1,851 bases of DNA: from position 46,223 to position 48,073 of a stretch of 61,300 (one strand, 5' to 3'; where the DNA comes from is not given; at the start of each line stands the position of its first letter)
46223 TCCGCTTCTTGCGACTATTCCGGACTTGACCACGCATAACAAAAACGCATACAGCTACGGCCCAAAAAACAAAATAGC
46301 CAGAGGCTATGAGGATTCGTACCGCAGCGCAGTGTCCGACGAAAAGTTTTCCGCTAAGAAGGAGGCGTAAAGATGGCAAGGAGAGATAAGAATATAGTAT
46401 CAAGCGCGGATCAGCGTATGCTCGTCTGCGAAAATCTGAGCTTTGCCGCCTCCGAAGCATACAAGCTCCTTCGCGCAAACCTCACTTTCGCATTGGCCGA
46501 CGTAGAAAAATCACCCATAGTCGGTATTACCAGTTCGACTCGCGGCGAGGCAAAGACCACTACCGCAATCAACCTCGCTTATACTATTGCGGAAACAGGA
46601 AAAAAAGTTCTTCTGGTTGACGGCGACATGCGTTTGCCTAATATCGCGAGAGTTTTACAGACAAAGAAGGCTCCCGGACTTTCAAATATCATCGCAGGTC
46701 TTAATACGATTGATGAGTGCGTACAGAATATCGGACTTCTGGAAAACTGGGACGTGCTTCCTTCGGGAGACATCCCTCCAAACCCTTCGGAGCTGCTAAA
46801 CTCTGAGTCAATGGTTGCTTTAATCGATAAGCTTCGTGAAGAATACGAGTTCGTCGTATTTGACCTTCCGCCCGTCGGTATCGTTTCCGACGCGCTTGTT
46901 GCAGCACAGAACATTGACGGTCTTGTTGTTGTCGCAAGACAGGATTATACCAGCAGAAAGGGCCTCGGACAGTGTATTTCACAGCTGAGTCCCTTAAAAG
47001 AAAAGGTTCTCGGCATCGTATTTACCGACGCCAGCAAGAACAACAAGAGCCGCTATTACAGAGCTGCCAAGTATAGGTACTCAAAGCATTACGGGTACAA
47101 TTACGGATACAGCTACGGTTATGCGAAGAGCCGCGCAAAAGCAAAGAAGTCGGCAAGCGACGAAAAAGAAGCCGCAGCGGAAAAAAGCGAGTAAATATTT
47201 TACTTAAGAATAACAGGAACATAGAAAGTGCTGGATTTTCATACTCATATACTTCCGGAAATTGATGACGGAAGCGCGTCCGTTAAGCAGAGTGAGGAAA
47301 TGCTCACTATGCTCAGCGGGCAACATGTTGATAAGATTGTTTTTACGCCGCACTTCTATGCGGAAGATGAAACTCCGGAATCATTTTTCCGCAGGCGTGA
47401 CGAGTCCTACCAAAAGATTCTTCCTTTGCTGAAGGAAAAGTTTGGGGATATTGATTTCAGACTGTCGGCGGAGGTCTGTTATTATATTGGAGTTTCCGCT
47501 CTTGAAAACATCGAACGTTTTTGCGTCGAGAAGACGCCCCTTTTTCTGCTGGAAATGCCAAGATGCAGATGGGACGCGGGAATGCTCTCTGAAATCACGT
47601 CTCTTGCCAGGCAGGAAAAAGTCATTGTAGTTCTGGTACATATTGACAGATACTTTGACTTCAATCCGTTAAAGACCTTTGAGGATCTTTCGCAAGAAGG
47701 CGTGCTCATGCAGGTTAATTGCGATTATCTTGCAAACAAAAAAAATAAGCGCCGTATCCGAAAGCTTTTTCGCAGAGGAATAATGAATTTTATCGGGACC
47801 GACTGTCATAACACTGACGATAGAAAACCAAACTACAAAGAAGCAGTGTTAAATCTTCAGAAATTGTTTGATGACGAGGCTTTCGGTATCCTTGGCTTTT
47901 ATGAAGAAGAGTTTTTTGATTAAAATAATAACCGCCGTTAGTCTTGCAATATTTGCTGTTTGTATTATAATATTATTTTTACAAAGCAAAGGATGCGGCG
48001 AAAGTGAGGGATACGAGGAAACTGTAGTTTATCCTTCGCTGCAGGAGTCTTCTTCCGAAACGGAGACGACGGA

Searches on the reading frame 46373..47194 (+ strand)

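Call 53: search_protein_families(library=pfam, proteins=[window:46373-47194:+], max_evalue=0.001)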
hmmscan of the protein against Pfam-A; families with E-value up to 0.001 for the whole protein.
window:46373-47194:+ (273 aa): 5 families
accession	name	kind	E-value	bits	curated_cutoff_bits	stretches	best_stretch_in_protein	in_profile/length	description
PF13614.12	AAA_31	-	5.2e-18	66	27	1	50-211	4-170/177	AAA domain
PF01656.29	CbiA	-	8.8e-10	39.1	25.4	1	52-228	3-91/125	CobQ/CobB/MinD/ParA nucleotide binding domain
PF10609.15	ParA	-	7.4e-08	32.5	27.1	1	49-216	5-171/246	NUBPL iron-transfer P-loop NTPase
PF06564.18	CBP_BcsQ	-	0.00014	21.9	21.3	1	57-200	11-157/234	Cellulose biosynthesis protein BcsQ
PF09140.17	MipZ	-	0.00064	19.5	20.7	0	57-184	10-125/262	ATPase MipZ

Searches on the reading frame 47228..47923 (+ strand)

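Call 53: search_protein_families(library=pfam, proteins=[window:47228-47923:+], max_evalue=0.001)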
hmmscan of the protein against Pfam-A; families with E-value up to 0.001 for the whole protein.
window:47228-47923:+ (231 aa): 1 family
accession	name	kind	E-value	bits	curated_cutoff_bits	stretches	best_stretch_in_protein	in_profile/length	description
PF19567.5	CpsB_CapC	-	1.9e-33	116.3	27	1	2-218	2-220/234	Capsular polysaccharide synthesis, CpsB/CapC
